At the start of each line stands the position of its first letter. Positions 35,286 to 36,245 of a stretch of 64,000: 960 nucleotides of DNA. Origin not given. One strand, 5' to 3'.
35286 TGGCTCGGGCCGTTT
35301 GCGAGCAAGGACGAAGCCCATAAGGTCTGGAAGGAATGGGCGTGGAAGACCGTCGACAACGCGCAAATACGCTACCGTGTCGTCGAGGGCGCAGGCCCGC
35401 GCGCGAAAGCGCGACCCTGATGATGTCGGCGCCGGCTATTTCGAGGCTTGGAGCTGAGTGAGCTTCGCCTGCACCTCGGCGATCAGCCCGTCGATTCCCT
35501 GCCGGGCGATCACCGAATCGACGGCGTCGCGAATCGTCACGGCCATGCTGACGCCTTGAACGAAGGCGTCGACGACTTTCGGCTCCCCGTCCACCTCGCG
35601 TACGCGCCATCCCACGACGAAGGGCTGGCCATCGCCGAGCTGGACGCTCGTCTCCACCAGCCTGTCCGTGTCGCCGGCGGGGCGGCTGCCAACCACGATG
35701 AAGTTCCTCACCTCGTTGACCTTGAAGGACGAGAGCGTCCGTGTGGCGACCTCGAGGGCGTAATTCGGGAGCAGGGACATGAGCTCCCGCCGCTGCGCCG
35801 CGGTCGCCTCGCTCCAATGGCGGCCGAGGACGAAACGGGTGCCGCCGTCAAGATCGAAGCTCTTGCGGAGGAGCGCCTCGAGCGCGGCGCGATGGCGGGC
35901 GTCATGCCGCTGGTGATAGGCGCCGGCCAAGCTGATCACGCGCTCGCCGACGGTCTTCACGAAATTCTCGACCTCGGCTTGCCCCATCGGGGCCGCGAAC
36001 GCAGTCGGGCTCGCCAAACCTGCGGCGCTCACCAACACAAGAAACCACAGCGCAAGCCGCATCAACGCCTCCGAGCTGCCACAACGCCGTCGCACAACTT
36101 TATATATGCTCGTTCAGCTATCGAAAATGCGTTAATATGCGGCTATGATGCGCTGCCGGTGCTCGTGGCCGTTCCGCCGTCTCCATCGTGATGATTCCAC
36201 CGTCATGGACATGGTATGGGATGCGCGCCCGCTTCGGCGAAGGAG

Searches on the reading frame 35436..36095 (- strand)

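Call 3: search_protein_families(library=pfam, proteins=[window:35436-36095:-], max_evalue=0.01)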
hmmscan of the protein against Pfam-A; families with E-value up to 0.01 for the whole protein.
window:35436-36095:- (219 aa): 1 family
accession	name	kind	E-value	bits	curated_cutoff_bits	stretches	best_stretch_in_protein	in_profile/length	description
PF05494.18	MlaC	-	8.6e-27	94.4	26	1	63-209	20-165/166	MlaC protein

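Call 4: search_protein_families(library=ncbifam, proteins=[window:35436-36095:-], max_evalue=0.01)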
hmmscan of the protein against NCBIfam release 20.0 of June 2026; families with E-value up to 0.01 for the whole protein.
window:35436-36095:- (219 aa): 2 families
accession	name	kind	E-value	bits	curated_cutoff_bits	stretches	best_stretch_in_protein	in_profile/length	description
TIGR03481.1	HpnM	hypoth_equivalog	3.1e-15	56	160.1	1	28-215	14-198/200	hopanoid biosynthesis associated membrane protein HpnM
NF011697.0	PRK15117.1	equivalog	5.8e-08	32.8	195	1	87-211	75-200/211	phospholipid-binding protein MlaC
